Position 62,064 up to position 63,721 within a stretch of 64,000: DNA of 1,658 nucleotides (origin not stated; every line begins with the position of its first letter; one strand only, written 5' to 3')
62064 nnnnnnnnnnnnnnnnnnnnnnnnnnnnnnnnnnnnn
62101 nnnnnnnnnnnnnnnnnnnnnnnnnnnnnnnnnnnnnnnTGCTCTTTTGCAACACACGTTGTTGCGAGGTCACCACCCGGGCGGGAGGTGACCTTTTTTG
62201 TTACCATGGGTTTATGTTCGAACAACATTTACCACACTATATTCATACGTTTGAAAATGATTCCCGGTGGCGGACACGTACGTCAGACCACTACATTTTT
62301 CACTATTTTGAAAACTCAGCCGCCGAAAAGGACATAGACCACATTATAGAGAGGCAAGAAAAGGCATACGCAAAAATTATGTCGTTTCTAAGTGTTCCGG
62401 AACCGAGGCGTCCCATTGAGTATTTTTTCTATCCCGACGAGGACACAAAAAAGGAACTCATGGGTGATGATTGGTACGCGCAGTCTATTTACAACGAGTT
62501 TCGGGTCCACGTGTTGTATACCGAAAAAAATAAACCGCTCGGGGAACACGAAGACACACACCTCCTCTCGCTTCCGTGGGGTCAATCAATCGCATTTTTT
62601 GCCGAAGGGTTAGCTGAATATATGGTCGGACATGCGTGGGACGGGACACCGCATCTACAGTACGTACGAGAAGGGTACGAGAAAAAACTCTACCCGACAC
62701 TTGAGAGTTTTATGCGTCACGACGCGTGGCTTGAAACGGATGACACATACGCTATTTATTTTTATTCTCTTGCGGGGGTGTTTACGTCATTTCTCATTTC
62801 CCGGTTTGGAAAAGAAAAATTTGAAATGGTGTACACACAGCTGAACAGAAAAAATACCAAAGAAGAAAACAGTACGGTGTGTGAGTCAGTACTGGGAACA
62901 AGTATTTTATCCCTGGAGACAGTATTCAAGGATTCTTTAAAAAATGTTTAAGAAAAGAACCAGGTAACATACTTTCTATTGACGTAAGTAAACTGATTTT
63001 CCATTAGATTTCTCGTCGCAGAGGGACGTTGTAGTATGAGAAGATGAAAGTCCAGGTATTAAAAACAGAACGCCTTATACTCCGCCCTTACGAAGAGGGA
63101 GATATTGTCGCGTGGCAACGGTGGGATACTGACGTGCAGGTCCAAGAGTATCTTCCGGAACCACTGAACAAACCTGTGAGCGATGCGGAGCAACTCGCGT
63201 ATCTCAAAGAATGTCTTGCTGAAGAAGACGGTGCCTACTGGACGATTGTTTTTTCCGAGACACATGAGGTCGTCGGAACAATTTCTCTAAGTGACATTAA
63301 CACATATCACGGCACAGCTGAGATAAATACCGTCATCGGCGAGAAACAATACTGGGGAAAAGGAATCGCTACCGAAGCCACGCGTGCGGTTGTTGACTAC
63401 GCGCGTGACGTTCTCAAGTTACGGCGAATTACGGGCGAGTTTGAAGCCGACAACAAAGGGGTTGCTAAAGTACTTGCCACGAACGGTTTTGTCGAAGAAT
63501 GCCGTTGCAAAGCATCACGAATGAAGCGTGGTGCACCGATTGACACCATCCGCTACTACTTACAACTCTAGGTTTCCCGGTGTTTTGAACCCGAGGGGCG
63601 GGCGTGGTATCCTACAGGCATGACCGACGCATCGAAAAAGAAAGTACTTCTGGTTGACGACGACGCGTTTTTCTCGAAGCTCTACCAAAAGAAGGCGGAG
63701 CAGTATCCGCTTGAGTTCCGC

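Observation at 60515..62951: Second, independent radical-SAM/SPASM locus: upstream precursor-like peptide ending …DGCGY, an attenuator hairpin, the maturase, a terminator and an HExxH peptidase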

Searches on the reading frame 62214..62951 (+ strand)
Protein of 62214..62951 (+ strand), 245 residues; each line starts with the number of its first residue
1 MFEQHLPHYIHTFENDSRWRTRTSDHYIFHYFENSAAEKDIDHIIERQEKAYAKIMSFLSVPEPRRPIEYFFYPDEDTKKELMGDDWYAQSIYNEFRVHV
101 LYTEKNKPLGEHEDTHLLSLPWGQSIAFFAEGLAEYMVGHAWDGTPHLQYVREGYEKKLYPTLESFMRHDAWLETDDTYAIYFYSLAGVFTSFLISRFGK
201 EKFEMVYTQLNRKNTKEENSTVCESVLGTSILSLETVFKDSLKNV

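Call 6: search_protein_families(library=ncbifam, proteins=[window:62214-62951:+], max_evalue=0.01)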
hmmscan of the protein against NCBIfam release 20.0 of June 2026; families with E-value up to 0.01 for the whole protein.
window:62214-62951:+ (245 aa): 0 families

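Call 7: search_protein_families(library=pfam, proteins=[window:62214-62951:+], max_evalue=0.01)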
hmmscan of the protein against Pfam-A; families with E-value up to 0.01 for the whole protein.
window:62214-62951:+ (245 aa): 0 families

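Call 17: search_protein_families(library=pfam, proteins=[window:62214-62951:+], max_evalue=10)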
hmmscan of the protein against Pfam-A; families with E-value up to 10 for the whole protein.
window:62214-62951:+ (245 aa): 1 family
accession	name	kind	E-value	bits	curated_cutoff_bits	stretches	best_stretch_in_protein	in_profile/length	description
PF24480.1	TPGS1_C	-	0.13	12.3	27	1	187-236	92-140/197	Tubulin polyglutamylase complex subunit 1-like, C-terminal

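Call 19: find_homologous_proteins(query=window:62214-62951:+, max_evalue=0.001)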
Query window:62214-62951:+ (245 aa): 313 proteins with E <= 0.001 among 450 candidates; the best 120 are listed.
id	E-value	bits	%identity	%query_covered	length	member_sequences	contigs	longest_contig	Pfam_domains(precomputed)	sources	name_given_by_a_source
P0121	3.7e-165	565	100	100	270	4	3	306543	-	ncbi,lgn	-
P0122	1.3e-138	479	84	99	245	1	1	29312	-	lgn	-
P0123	3.0e-137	474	84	99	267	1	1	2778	-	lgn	-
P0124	2.6e-135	468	83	99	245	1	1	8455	-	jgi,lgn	jgi:hypothetical protein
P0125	3.1e-135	467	83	99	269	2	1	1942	-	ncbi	-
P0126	3.0e-100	353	59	100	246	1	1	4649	-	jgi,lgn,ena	-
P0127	4.3e-100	352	64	100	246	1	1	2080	-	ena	-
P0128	5.8e-100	352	62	99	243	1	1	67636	-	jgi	jgi:hypothetical protein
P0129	1.3e-99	351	60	100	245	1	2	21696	-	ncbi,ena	-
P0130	1.3e-98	347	62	99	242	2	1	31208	-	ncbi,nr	ncbi:MAG: hypothetical protein KAR00_03205 [Candidatus Pacebacteria bacterium]|nr:hypothetical prote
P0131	3.3e-98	346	63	97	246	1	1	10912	-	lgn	-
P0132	1.0e-96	341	61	99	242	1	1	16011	-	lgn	-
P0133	2.0e-96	340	63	97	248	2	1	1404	-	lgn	-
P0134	5.1e-96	339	60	100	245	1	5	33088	-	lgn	-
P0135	5.4e-96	339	61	98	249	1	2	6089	-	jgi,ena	jgi:hypothetical protein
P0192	6.3e-84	299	53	99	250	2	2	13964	PF13485.12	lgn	-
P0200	2.8e-82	294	55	98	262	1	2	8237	PF13485.12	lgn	-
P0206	1.8e-81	291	56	93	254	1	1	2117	PF13485.12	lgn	-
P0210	5.2e-80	287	53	97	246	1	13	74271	PF13485.12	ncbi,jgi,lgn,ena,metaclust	jgi:hypothetical protein|metaclust:\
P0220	1.3e-77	279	50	99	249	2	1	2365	PF13485.12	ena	-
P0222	2.2e-77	278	53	98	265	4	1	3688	PF13485.12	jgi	-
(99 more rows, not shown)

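Call 30: predict_structure(alignment_id=A2)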
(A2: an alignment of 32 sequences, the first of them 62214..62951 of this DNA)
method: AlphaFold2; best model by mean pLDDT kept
length: 245 residues; sequences in the alignment: 32
mean_pLDDT: 96.3   pTM: 0.92
mean pLDDT of the five models: 96.3, 96.2, 96.2, 95.3, 94.7
residues with pLDDT >= 90: 233; 70-90: 11; 50-70: 1; < 50: 0
segments of 3 or more residues with pLDDT < 50: none
pLDDT, mean of each block of 10 residues (from residue 1): 88 98 99 98 98 98 97 98 93 97 94 98 96 98 95 97 96 93 98 98 98 97 98 97 84
secondary structure, 60 per line:
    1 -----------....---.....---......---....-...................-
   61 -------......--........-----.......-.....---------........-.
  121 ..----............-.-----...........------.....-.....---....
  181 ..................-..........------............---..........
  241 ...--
elements in order: H12-15 E19-23 E27-32 H36-39 H41-59 E68-73 H76-83 E89-92 E97-101 H111-118 H127-138 H147-156 H163-167 H169-173 H177-198 H200-209 H216-227 H231-243

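Call 33: fold_search(model_id=the predicted structure, library=pdb)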
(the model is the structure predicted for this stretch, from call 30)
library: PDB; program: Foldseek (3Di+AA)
matches with E <= 10: 414; with E <= 0.001: 10
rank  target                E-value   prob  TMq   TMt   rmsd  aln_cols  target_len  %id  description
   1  4ar8_B                3.4e-06  1.00  0.53  0.35   7.0       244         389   16  Crystal structure of the peptidase domain of collagenase T from Clostridium tetani complexed with the peptidic inhibit (released 2013-06-05)
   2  4ar8_A                4.5e-06  1.00  0.53  0.35   7.0       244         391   16  Crystal structure of the peptidase domain of collagenase T from Clostridium tetani complexed with the peptidic inhibit (released 2013-06-05)
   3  4are                  7.9e-05  1.00  0.58  0.24   5.9       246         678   13  Crystal structure of the collagenase Unit of collagenase G from Clostridium histolyticum at 2.19 angstrom resolution. (released 2013-06-05)
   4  7edx_B                1.6e-04  1.00  0.51  0.16   7.1       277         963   11  p53-bound TFIID-based core PIC on HDM2 promoter (released 2021-05-05)
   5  8p0i_B                1.9e-04  1.00  0.48  0.17   6.5       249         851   10  Crystal structure of the open conformation of insulin-regulated aminopeptidase in complex with a small-MW inhibitor (released 2024-09-04)
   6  8cgw_A                3.5e-04  1.00  0.51  0.18   5.7       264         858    9  Insulin-regulated aminopeptidase (IRAP) in complex with an allosteric benzopyran-based inhibitor (released 2024-01-31)
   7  7wss_A                8.1e-04  1.00  0.60  0.30   5.6       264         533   12  Collagenase from Grimontia (Vibrio) hollisae 1706B (released 2022-06-29)
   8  7p7p_B                8.1e-04  1.00  0.48  0.17   7.1       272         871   12  Crystal structure of ERAP2 aminopeptidase in complex with phosphinic pseudotripeptide((1R)-1-Amino-3-phenylpropyl){(2S (released 2022-01-26)
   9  8p0i_A                8.1e-04  1.00  0.45  0.17   6.8       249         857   10  Crystal structure of the open conformation of insulin-regulated aminopeptidase in complex with a small-MW inhibitor (released 2024-09-04)
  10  4p8q_A                9.6e-04  1.00  0.50  0.18   6.1       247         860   10  Crystal Structure of Human Insulin Regulated Aminopeptidase with Alanine in Active Site (released 2014-12-03)
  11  8cgw_B                1.2e-03  1.00  0.51  0.18   5.8       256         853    9  Insulin-regulated aminopeptidase (IRAP) in complex with an allosteric benzopyran-based inhibitor (released 2024-01-31)
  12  7bb8_A                1.3e-03  1.00  0.60  0.43   5.7       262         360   13  Crystal structure of Lugdulysin, a Staphylococcus lugdunensis M30 zinc metallopeptidase (released 2022-07-13)
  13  6ydx_A                1.3e-03  1.00  0.53  0.18   5.4       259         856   11  Insulin-regulated aminopeptidase complexed with a macrocyclic peptidic inhibitor (released 2020-07-22)
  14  6ydx_B                1.3e-03  1.00  0.46  0.16   8.7       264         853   10  Insulin-regulated aminopeptidase complexed with a macrocyclic peptidic inhibitor (released 2020-07-22)
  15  8sw0                  1.4e-03  1.00  0.48  0.17   6.4       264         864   16  Puromycin sensitive aminopeptidase (released 2023-07-26)
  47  7v9n                  1.3e-02  0.99  0.51  0.18   6.5       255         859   11  Crystal structure of the lanthipeptide zinc-metallopeptidase EryP from saccharopolyspora erythraea in closed state (released 2022-05-11)
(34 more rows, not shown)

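Call 39: find_encoding_contigs(protein=P0121, flank=3000, max_places=3)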
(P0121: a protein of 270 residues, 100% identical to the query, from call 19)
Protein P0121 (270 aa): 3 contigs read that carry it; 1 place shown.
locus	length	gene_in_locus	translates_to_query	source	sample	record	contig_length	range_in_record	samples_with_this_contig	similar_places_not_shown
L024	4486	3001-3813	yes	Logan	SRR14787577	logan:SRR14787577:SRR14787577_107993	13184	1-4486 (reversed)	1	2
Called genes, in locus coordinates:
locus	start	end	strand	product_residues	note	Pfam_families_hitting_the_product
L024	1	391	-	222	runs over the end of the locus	-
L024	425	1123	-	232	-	-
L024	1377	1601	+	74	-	-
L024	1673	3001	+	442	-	PF13353:Fer4_12 (faint), PF04055:Radical_SAM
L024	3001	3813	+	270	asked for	-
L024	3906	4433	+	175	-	PF13302:Acetyltransf_3, PF13523:Acetyltransf_8 (weak), PF00583:Acetyltransf_1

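Call 40: find_related_loci(query=A2, collection=metagenome_contigs, flank=3000)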
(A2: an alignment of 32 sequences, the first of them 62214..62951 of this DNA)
Query A2 (245 aa) in metagenome_contigs; peptide patterns used: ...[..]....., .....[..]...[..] (x = any residue, [..] = any of these).
162 stretches matched a pattern; 139 encode a relative of the query (tblastn E <= 1e-3); the best 80 are kept; 80 distinct loci.
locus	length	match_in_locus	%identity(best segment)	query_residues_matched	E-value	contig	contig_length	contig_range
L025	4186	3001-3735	59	1-245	5e-106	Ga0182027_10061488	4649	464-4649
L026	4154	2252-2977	61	1-242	3e-102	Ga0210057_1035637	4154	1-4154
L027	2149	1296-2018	59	1-242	2e-104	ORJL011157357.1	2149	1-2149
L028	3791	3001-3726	57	1-242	4e-99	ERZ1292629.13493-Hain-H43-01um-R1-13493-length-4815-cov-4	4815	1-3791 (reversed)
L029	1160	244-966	57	1-242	5e-107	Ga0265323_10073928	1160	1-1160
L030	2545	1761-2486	60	1-243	1e-101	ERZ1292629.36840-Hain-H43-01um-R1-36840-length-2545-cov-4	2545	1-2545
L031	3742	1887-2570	63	1-228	1e-98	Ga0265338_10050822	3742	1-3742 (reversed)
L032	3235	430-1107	62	1-226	3e-99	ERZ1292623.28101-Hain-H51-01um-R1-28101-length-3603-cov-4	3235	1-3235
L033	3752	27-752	56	1-242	2e-98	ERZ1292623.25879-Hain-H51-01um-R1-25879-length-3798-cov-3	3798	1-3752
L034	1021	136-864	60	3-245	3e-106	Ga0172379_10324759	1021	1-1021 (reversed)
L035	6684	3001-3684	62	1-228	4e-97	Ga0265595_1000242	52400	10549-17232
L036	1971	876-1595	58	1-241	3e-102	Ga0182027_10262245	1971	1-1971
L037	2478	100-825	57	1-242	4e-100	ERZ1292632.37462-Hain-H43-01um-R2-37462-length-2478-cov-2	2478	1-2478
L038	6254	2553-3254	60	1-235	7e-95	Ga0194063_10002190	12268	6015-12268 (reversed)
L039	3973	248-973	55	1-242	5e-89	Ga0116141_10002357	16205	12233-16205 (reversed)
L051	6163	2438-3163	52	3-244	3e-85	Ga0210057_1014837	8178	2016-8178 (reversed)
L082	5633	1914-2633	46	2-242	1e-65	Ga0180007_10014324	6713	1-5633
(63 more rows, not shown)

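Call 63: search_protein_families(library=pfam, proteins=[L035:1704-2930:+, L082:3459-4850:-, L082:2727-3458:-, L051:3746-5203:+, L025:1584-2981:+], max_evalue=0.001)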
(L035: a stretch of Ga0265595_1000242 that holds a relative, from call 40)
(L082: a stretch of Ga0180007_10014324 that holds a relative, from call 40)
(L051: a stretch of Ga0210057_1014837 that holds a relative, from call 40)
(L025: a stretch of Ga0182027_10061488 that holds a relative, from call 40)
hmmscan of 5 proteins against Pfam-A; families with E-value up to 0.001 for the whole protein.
L035:1704-2930:+ (408 aa): 2 families
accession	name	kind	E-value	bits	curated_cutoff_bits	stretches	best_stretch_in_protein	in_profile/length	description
PF04055.27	Radical_SAM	-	7.3e-16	59.2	29.5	1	99-235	2-147/166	Radical SAM superfamily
PF05402.18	PqqD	-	0.0001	23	23.4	1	18-74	7-62/67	Coenzyme PQQ synthesis protein D (PqqD)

L082:3459-4850:- (463 aa): 2 families
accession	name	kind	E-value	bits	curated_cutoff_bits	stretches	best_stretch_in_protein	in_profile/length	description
PF04055.27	Radical_SAM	-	2.5e-15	57.5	29.5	1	113-259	3-139/166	Radical SAM superfamily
PF13353.11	Fer4_12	-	1.7e-07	32.1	22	1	112-229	11-116/137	4Fe-4S single cluster domain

L082:2727-3458:- (243 aa): 0 families

L051:3746-5203:+ (485 aa): 2 families
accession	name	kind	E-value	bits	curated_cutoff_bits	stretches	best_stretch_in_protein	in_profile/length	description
PF04055.27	Radical_SAM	-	2.4e-21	77.1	29.5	1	123-303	3-164/166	Radical SAM superfamily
PF13353.11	Fer4_12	-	5.7e-06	27.1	22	1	122-209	10-86/137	4Fe-4S single cluster domain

L025:1584-2981:+ (465 aa): 0 families

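Call 72: search_protein_families(library=pfam, alignment_id=A2, max_evalue=0.1)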
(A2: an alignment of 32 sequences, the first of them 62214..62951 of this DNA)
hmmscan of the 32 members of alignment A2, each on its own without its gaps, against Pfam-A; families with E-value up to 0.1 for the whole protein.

A. member 1, window:62214-62951:+ (245 aa): 0 families

B. families by the number of members that match (of 32 scanned): 7 families
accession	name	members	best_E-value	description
PF13485.12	Peptidase_MA_2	17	7.3e-06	Peptidase MA superfamily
PF12102.13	MrcB_N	1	0.0072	MrcB-like, N-terminal domain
PF25654.1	MCP1_SIFV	1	0.032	Major capsid protein 1, Sulfolobus islandicus filamentous virus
PF14164.11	YqzH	1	0.057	YqzH-like protein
PF18088.7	Glyco_H_20C_C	1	0.059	Glycoside Hydrolase 20C C-terminal domain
PF24234.1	KH_BICC1_1st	1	0.06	BICC1, first type I KH domain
PF20687.2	CsoSCA_N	1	0.071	Carboxysome Shell Carbonic Anhydrase, N-terminal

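Call 73: search_solved_structures(query=A2, max_evalue=1, show_alignments=1)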
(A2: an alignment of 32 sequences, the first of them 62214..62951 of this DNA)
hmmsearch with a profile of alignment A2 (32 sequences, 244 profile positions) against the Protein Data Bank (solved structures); distinct sequences matched with E-value up to 1: 1.
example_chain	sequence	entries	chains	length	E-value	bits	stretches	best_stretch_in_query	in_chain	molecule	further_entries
4kd5_C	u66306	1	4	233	0.16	14.8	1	9-68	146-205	ABC-type transport system, molybdenum-specific extracellular solute-binding protein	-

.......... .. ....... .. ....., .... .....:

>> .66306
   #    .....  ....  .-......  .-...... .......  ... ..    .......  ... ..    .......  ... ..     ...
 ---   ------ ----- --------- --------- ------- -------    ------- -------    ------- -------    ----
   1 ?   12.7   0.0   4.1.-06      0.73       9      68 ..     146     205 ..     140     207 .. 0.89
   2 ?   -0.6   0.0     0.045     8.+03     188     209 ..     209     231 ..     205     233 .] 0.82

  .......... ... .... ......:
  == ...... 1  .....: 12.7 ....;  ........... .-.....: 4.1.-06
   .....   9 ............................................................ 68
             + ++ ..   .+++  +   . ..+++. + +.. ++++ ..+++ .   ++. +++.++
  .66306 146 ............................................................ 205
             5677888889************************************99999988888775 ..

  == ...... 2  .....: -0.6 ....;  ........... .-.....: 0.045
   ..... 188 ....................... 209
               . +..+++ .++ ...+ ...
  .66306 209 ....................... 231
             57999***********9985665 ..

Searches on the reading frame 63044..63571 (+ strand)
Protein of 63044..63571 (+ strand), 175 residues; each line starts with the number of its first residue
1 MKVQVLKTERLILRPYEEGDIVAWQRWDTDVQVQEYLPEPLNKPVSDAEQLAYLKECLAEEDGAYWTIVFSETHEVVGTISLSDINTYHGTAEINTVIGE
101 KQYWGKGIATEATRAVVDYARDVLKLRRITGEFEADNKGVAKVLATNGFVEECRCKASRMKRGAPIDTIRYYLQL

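Call 6: search_protein_families(library=ncbifam, proteins=[window:63044-63571:+], max_evalue=0.01)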
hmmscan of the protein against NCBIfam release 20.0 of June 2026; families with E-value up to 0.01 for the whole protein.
window:63044-63571:+ (175 aa): 10 families
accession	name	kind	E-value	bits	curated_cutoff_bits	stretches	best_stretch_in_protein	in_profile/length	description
NF011709.0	PRK15130.1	equivalog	5.8e-09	36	218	1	9-157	5-148/186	spermidine N1-acetyltransferase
NF000485.1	TlmB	exception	1.1e-07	31.4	625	1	48-165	44-157/292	bleomycin family antibiotic N-acetyltransferase TlmB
NF040702.1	ileS_w_GNAT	exception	1.2e-07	29.7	1999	1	4-145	280-417/1100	isoleucine--tRNA ligase, N-acetyltransferase domain-containing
NF000483.1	BlmB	exception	1.4e-07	31.2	625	1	6-166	12-166/301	bleomycin family antibiotic N-acetyltransferase BlmB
TIGR03585.1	PseH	equivalog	2.5e-07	30.9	93.1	1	45-171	33-155/156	UDP-4-amino-4,6-dideoxy-N-acetyl-beta-L-altrosamine N-acetyltransferase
NF008072.0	PRK10809.1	equivalog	3.1e-07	30.3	190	1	6-158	13-170/194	ribosomal protein S5-alanine N-acetyltransferase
NF007539.0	PRK10151.1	equivalog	8e-07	28.8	184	1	67-159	70-160/179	50S ribosomal protein L7/L12-serine acetyltransferase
NF000016.1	AAC_6p_Im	exception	3.5e-06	27.2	350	1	6-125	2-128/178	aminoglycoside N-acetyltransferase AAC(6')-Im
NF033151.0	AAC_6p_A10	exception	0.0042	17.1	400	1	93-124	96-127/178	AAC(6')-I family aminoglycoside 6'-N-acetyltransferase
NF007527.0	PRK10140.1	equivalog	0.0058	16.5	236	1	55-168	42-155/162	N-acetyltransferase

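Call 7: search_protein_families(library=pfam, proteins=[window:63044-63571:+], max_evalue=0.01)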
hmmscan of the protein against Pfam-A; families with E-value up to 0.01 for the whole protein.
window:63044-63571:+ (175 aa): 4 families
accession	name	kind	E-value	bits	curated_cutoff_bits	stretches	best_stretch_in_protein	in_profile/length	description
PF13302.13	Acetyltransf_3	-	2.4e-29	103.2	25.4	1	10-150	1-138/138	Acetyltransferase (GNAT) domain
PF00583.31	Acetyltransf_1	-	5e-12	46.6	20.7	1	37-149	8-116/116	Acetyltransferase (GNAT) family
PF13523.12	Acetyltransf_8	-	5.3e-07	29.8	27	1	46-152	40-140/145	Acetyltransferase (GNAT) domain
PF13420.13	Acetyltransf_4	-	2.8e-05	24.6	24.3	1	16-168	4-153/155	Acetyltransferase (GNAT) domain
